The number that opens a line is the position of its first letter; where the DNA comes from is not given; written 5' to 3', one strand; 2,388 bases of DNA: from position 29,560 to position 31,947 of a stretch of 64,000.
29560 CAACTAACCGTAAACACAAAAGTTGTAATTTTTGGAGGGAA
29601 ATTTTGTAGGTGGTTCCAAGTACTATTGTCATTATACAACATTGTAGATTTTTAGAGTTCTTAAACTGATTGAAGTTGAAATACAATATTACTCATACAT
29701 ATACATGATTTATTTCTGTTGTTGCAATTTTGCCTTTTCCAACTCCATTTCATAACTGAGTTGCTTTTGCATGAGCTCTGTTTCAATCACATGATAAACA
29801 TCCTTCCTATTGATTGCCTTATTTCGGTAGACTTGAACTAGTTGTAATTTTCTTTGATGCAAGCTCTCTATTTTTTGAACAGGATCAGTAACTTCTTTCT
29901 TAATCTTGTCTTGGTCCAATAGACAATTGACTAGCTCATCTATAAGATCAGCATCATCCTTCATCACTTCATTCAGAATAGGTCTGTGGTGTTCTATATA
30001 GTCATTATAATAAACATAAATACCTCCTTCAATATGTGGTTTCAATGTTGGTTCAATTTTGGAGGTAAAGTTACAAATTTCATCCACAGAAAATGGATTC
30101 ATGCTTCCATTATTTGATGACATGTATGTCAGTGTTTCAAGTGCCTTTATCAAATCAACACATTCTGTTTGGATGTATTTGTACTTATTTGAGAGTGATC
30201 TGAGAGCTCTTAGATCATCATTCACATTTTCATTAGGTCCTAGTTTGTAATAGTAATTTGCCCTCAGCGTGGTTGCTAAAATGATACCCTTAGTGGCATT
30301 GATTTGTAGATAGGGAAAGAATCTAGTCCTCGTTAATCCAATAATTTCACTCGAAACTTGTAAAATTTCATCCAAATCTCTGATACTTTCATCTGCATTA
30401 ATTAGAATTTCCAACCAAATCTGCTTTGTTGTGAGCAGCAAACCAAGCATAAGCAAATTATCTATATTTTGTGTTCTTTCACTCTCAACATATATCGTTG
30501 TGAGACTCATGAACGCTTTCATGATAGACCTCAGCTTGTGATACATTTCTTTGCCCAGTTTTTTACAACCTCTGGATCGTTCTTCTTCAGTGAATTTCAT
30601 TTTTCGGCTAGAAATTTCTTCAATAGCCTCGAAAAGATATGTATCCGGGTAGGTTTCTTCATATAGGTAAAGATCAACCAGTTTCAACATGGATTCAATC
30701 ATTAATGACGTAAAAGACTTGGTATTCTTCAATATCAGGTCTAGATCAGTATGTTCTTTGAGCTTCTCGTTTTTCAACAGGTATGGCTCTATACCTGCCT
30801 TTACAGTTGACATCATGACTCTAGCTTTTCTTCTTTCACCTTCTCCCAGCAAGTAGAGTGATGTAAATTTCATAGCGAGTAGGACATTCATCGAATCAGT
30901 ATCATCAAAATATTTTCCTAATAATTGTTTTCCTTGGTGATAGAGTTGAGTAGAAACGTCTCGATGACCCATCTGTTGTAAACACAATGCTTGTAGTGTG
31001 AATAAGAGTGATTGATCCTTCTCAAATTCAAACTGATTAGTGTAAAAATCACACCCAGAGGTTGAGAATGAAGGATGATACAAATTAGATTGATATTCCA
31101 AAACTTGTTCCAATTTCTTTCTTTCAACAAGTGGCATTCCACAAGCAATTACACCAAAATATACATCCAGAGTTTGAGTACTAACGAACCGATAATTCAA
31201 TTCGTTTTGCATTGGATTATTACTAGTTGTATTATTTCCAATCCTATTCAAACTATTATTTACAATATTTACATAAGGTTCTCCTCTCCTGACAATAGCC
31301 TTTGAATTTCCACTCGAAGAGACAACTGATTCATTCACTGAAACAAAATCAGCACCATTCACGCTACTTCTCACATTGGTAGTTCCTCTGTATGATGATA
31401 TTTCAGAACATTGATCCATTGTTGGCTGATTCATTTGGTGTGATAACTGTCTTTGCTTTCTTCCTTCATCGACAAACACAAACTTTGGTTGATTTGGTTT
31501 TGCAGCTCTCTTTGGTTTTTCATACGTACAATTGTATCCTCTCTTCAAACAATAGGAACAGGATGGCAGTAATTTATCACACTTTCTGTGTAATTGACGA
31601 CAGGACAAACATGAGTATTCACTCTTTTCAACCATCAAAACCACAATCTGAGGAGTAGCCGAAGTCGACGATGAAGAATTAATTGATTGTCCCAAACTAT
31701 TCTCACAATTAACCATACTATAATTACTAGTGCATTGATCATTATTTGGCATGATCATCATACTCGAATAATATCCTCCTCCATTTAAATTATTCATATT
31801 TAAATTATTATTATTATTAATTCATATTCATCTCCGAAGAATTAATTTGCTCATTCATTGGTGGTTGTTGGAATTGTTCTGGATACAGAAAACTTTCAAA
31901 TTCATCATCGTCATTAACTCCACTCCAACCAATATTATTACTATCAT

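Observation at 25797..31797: Inverted pair of paralogous Zn2Cys6 zinc-cluster factors flanking alpha-tubulin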

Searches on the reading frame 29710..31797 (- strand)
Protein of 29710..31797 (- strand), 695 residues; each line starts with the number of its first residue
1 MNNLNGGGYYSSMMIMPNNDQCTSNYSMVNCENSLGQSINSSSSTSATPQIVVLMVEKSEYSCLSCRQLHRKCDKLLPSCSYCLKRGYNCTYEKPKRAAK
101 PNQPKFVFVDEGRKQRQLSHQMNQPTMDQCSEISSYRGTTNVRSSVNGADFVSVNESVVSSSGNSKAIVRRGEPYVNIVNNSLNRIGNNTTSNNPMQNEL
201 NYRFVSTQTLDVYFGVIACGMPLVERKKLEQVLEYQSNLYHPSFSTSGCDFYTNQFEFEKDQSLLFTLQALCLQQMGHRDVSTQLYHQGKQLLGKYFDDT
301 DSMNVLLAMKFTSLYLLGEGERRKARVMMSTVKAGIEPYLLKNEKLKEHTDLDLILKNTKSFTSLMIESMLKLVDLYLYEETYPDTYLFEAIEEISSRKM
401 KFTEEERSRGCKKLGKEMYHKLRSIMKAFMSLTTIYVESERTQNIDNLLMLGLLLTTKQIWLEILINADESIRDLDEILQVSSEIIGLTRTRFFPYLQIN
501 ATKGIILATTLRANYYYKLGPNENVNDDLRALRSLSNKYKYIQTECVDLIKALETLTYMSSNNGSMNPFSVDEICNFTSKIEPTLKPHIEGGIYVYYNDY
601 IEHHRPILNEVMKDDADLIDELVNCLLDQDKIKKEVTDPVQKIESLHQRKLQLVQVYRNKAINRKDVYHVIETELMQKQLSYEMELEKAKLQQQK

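Call 4: search_protein_families(library=pfam, proteins=[window:29713-31797:-], max_evalue=1)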
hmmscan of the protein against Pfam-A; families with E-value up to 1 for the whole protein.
window:29713-31797:- (695 aa): 3 families
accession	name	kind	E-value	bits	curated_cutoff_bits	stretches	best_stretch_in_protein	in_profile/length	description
PF00172.23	Zn_clus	-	9.5e-10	38.9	21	1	61-97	1-37/39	Fungal Zn(2)-Cys(6) binuclear cluster domain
PF04848.19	Pox_A22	-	0.099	13.2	22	1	623-662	73-112/143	Poxvirus A22 protein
PF07955.17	DUF1687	-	0.11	13.4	27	1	96-149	37-82/128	Protein of unknown function (DUF1687)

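Call 5: find_homologous_proteins(query=window:29713-31797:-)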
Query window:29713-31797:- (695 aa): 6 proteins with E <= 0.001 among 8000 candidates.
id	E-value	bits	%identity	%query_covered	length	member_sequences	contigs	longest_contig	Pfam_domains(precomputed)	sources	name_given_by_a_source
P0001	2.4e-238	811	82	65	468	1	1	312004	-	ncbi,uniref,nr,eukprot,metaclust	ncbi:predicted protein [Naegleria gruberi]|uniref:Predicted protein n=1 Tax=Naegleria gruberi TaxID=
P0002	5.1e-88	314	34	70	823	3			PF00172.24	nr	nr:unnamed protein product [Naegleria fowleri]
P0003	2.6e-86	309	33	70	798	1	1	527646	PF00172.24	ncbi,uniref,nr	ncbi:hypothetical protein C9374_006605 [Naegleria lovaniensis]|uniref:Zn(2)-C6 fungal-type domain-co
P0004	9.0e-66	241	33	72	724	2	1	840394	PF00172.24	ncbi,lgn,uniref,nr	ncbi:hypothetical protein FDP41_013661 [Naegleria fowleri]|uniref:Zn(2)-C6 fungal-type domain-contai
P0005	1.8e-61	227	32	72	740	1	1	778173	PF00172.24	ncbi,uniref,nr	ncbi:hypothetical protein C9374_013504 [Naegleria lovaniensis]|uniref:Zn(2)-C6 fungal-type domain-co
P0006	1.4e-59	220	30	79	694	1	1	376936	PF00172.24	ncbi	ncbi:hypothetical protein ABK040_002895 [Willaertia magna]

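Call 8: find_encoding_contigs(protein=P0001, flank=10000, max_places=3)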
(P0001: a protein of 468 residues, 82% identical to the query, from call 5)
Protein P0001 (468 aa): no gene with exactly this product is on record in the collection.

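Call 9: find_encoding_contigs(protein=P0003, flank=10000, max_places=3)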
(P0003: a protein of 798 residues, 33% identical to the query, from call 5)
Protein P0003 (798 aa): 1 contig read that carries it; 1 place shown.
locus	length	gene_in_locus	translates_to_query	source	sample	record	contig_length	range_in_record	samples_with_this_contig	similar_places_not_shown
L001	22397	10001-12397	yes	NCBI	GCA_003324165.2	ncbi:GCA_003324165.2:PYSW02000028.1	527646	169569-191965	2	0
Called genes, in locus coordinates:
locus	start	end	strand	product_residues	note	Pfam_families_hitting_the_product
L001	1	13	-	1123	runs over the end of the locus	PF26128:Gad2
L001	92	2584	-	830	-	PF00172:Zn_clus (weak)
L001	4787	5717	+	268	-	-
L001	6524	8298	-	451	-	PF00351:Biopterin_H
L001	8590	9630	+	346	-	PF07722:Peptidase_C26, PF00117:GATase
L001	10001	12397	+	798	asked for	PF00172:Zn_clus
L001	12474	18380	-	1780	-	PF07002:Copine (faint)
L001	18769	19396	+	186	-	-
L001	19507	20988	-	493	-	PF01432:Peptidase_M3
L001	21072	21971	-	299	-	-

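Call 10: find_encoding_contigs(protein=P0005, flank=10000, max_places=3)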
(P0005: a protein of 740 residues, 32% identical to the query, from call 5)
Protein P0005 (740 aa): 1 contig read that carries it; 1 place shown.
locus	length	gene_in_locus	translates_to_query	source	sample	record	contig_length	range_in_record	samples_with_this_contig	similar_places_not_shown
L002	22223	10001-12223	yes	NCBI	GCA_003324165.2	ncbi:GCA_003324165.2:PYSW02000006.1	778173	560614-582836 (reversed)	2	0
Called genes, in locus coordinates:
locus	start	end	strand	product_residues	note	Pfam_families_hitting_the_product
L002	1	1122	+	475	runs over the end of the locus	PF01436:NHL (faint)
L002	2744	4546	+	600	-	-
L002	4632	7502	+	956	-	PF12796:Ank_2, PF13606:Ank_3 (faint), PF13857:Ank_5 (faint), PF00023:Ank (faint), PF13637:Ank_4 (weak), PF12796:Ank_2 (weak), PF01529:DHHC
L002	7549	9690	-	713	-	PF00069:Pkinase, PF07714:PK_Tyr_Ser-Thr, PF00069:Pkinase (weak)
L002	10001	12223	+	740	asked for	PF00172:Zn_clus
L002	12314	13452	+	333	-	PF02737:3HCDH_N, PF00725:3HCDH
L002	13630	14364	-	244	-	PF07719:TPR_2 (faint), PF13181:TPR_8 (faint), PF13374:TPR_10 (faint), PF13414:TPR_11 (faint), PF13424:TPR_12 (weak), PF00515:TPR_1 (weak)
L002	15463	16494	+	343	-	-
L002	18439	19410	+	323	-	PF01145:Band_7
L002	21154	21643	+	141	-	-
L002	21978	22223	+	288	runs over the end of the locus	-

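Call 12: find_encoding_contigs(protein=window:29710-31797:-, flank=10000, max_places=4)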
Protein window:29710-31797:- (695 aa): no gene with exactly this product is on record in the collection.

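Call 17: list_cluster_members(proteins=[P0001, P0007, P0008])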
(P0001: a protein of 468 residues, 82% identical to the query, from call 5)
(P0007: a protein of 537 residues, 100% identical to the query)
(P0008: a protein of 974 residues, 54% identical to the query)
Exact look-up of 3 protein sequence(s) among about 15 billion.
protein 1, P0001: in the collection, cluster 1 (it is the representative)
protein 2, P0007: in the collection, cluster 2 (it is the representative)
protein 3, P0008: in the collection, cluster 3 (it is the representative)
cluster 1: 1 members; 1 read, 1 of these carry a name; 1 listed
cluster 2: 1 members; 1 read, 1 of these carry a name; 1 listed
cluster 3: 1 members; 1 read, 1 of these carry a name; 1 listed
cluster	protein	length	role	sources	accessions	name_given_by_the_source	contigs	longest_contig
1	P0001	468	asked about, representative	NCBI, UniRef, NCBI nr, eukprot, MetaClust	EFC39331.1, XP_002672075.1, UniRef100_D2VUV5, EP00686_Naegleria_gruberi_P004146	predicted protein [Naegleria gruberi] | Predicted protein n=1 Tax=Naegleria gruberi TaxID=5762 RepID=D2VUV5_NAEGR | uncharacterized protein NAEGRDRAFT_52435 [Naegleria gruberi]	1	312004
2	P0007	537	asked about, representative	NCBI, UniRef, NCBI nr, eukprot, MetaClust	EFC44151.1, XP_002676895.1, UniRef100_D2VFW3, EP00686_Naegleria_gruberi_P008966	predicted protein [Naegleria gruberi] | Predicted protein n=1 Tax=Naegleria gruberi TaxID=5762 RepID=D2VFW3_NAEGR | uncharacterized protein NAEGRDRAFT_49200 [Naegleria gruberi]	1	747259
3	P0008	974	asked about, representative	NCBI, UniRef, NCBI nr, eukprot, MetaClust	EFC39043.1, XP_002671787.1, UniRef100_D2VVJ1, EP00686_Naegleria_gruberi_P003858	hypothetical protein NAEGRDRAFT_59338 [Naegleria gruberi] | Zn(2)-C6 fungal-type domain-containing protein n=1 Tax=Naegleria gruberi TaxID=5762 ... | uncharacterized protein NAEGRDRAFT_59338 [Naegleria gruberi]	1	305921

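Call 19: find_encoding_contigs(protein=P0006, flank=10000, max_places=2)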
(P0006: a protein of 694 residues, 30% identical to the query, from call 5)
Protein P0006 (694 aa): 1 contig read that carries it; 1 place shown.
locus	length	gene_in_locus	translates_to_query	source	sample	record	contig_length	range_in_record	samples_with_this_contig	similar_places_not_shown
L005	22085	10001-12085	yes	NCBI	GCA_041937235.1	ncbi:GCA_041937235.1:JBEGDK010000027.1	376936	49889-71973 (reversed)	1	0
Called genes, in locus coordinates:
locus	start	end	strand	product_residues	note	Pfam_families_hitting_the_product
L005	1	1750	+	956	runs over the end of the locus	-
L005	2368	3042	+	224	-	PF05995:CDO_I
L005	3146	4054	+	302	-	PF23381:Beta-prop_IFT122_1st, PF24807:WD40_CDC20-Fz, PF25174:Beta-prop_THOC3, PF25175:Beta-prop_WDR5, PF24814:WD40_Prp19, PF24796:WDR55, PF25168:Beta-prop_WDR36-Utp21_2nd, PF25175:Beta-prop_WDR5, +18 more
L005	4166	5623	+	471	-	-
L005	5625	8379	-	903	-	PF00005:ABC_tran, PF01061:ABC2_membrane, PF19055:ABC2_membrane_7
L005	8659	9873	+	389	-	-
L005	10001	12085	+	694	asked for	PF00172:Zn_clus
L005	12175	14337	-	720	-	-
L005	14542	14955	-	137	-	PF10260:SAYSvFN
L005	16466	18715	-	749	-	PF00646:F-box (weak), PF12937:F-box-like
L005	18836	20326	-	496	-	PF08059:SEP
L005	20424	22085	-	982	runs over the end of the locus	PF22669:Exo_endo_phos2, PF21310:OCRL-like_ASH, PF00620:RhoGAP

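Call 20: find_encoding_contigs(protein=P0004, flank=10000, max_places=2)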
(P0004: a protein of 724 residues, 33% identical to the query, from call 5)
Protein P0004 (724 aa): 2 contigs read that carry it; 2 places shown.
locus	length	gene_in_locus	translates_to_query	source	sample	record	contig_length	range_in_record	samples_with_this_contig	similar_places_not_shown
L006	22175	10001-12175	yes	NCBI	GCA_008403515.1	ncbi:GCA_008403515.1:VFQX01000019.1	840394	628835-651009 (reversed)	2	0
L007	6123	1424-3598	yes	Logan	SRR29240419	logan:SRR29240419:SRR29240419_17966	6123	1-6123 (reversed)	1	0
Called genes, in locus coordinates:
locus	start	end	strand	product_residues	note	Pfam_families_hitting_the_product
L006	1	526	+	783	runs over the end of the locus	PF01485:IBR, PF22191:IBR_1, PF22605:IBR_2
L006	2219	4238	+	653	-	-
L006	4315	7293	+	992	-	-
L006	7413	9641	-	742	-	PF00069:Pkinase, PF07714:PK_Tyr_Ser-Thr, PF00069:Pkinase (weak)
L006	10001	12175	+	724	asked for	PF00172:Zn_clus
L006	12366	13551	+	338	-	PF02737:3HCDH_N, PF00725:3HCDH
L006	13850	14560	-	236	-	PF07719:TPR_2 (faint), PF13181:TPR_8 (faint), PF13414:TPR_11 (faint), PF13424:TPR_12 (weak), PF00515:TPR_1 (weak)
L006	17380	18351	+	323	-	PF01145:Band_7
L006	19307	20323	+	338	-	PF03798:TRAM_LAG1_CLN8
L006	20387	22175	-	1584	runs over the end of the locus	-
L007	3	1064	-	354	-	?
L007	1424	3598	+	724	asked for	PF00172:Zn_clus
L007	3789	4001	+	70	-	-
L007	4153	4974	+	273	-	PF02737:3HCDH_N, PF00725:3HCDH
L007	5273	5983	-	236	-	PF07719:TPR_2 (faint), PF13181:TPR_8 (faint), PF13414:TPR_11 (faint), PF13424:TPR_12 (weak), PF00515:TPR_1 (weak)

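Call 21: find_encoding_contigs(protein=P0002, flank=10000, max_places=2)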
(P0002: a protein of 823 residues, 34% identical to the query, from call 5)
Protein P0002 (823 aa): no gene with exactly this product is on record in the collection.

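Call 41: search_protein_families(library=pfam, alignment_id=A1, max_evalue=10)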
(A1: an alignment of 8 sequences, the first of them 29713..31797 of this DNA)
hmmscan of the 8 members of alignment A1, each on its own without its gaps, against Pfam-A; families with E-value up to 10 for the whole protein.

A. member 1, window:29713-31797:- (695 aa): 3 families
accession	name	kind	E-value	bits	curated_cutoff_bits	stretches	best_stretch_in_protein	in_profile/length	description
PF00172.23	Zn_clus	-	9.5e-10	38.9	21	1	61-97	1-37/39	Fungal Zn(2)-Cys(6) binuclear cluster domain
PF04848.19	Pox_A22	-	0.099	13.2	22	1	623-662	73-112/143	Poxvirus A22 protein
PF07955.17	DUF1687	-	0.11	13.4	27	1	96-149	37-82/128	Protein of unknown function (DUF1687)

B. families by the number of members that match (of 8 scanned): 7 families
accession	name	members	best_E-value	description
PF00172.23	Zn_clus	7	9.5e-10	Fungal Zn(2)-Cys(6) binuclear cluster domain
PF08494.16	DEAD_assoc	1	0.024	DEAD/H associated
PF04848.19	Pox_A22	1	0.099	Poxvirus A22 protein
PF07955.17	DUF1687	1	0.11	Protein of unknown function (DUF1687)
PF18544.7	Polo_box_3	1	0.12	Polo box domain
PF16186.11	Arm_3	1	0.14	Atypical Arm repeat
PF22801.2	KH_GLD-3_1st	1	0.37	GLD-3 1st KH domain (aka KH2)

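Call 45: predict_structure(alignment_id=A1)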
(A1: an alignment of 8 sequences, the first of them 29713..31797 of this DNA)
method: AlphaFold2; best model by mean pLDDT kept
length: 695 residues; sequences in the alignment: 8
mean_pLDDT: 64.5   pTM: 0.64
mean pLDDT of the five models: 64.5, 63.8, 62.4, 54.6, 52.6
residues with pLDDT >= 90: 115; 70-90: 297; 50-70: 63; < 50: 220
segments of 3 or more residues with pLDDT < 50: 1-79, 86-194, 246-248, 564-590
pLDDT, mean of each block of 10 residues (from residue 1): 23 21 21 20 22 28 40 39 48 33 24 22 20 21 22 23 22 27 24 53 78 79 83 77 55 83 94 88 91 87 91 94 91 87 55 65 80 80 82 76 82 87 87 78 64 88 92 90 91 85 92 83 80 93 91 81 42 31 33 73 82 76 86 85 88 88 76 77 77 71
secondary structure, 60 per line:
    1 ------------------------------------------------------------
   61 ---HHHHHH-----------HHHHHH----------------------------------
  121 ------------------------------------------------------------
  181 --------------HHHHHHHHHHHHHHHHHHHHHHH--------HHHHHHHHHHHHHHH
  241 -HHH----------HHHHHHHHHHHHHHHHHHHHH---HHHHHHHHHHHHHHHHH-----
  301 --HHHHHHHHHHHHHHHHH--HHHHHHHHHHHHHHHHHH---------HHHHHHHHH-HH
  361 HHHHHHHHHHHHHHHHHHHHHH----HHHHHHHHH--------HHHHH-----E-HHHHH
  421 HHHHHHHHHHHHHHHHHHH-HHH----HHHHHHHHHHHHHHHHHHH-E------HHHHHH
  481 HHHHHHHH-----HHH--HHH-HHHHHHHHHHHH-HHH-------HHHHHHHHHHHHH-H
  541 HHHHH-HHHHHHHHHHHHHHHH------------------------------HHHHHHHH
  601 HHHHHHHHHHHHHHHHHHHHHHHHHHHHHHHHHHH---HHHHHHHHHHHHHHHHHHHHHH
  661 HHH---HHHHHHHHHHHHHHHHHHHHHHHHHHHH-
elements in order (helices of 4 or more, strands of 3 or more residues): H64-69 H81-86 H195-217 H226-240 H255-275 H279-295 H303-319 H322-339 H349-357 H359-382 H387-395 H404-408 H416-439 H448-466 H475-488 H503-514 H526-538 H540-545 H547-562 H593-635 H639-663 H667-694

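Call 50: fold_search(model_id=the predicted structure, library=pdb)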
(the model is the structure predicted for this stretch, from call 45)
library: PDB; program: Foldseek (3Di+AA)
matches with E <= 10: 508; with E <= 0.001: 0
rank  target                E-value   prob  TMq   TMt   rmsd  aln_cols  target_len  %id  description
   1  6gys_C                1.0e-02  1.00  0.33  0.38  22.6       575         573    9  Cryo-EM structure of the CBF3-CEN3 complex of the budding yeast kinetochore (released 2018-12-05)
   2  6fe8_B                1.2e-02  1.00  0.31  0.40  22.1       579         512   11  Cryo-EM structure of the core Centromere Binding Factor 3 complex (released 2018-08-01)
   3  6f07_B                1.3e-02  1.00  0.32  0.37  21.6       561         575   10  CBF3 Core Complex (released 2017-12-13)
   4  2quq                  1.3e-02  1.00  0.34  0.44  22.6       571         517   10  Crystal Structure of the Essential Inner Kinetochore Protein Cep3p (released 2007-11-13)
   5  2veq                  3.2e-02  1.00  0.31  0.39  10.6       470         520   12  Insights into kinetochore-DNA interactions from the structure of Cep3p (released 2007-12-25)
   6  6gyp_B                3.4e-02  1.00  0.34  0.43  19.0       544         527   11  Cryo-EM structure of the CBF3-core-Ndc10-DBD complex of the budding yeast kinetochore (released 2018-12-05)
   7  6gyp_C                3.5e-02  1.00  0.35  0.44  10.2       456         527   12  Cryo-EM structure of the CBF3-core-Ndc10-DBD complex of the budding yeast kinetochore (released 2018-12-05)
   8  7t7t_A                4.9e-02  0.92  0.19  0.26  24.9       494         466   10  Structure of TSK/BRU1 bound to histone H3.1 (released 2022-03-30)
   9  6fe8_A                5.3e-02  1.00  0.35  0.45  21.8       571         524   10  Cryo-EM structure of the core Centromere Binding Factor 3 complex (released 2018-08-01)
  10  3edt_D                5.5e-02  0.94  0.14  0.31  14.8       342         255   13  Crystal structure of the mutated S328N hKLC2 TPR domain (released 2009-02-10)
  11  9gaw_J                5.7e-02  0.66  0.18  0.22  24.9       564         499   14  High-resolution structure of the Anaphase-promoting complex/cyclosome (APC/C) bound to co-activator Cdh1 (released 2024-08-14)
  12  4a1s_B                6.7e-02  0.72  0.14  0.24  21.6       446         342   12  Crystallographic structure of the Pins:Insc complex (released 2012-03-28)
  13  9fqr_Fp               7.0e-02  0.75  0.14  0.20  17.2       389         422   12  96-nm repeat of axonemal doublet microtubules from bovine sperm (released 2025-03-26)
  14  7nj0_A                1.0e-01  0.60  0.16  0.11  25.6       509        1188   11  CryoEM structure of the human Separase-Cdk1-cyclin B1-Cks1 complex (released 2021-08-04)
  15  7dkh_A                1.1e-01  0.35  0.14  0.12  30.9       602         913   11  Crystal structure of the Ctr9/Paf1/Cdc73/Rtf1 quaternary complex (released 2021-11-24)
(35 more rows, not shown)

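Call 51: find_related_loci(query=window:29713-31797:-, collection=metagenome_contigs, flank=10000)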
Query window:29713-31797:- (695 aa) in metagenome_contigs; peptide patterns used: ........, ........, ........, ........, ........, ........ (x = any residue, [..] = any of these).
109 stretches matched a pattern, but none encodes a relative of the query by tblastn (E <= 1e-3).
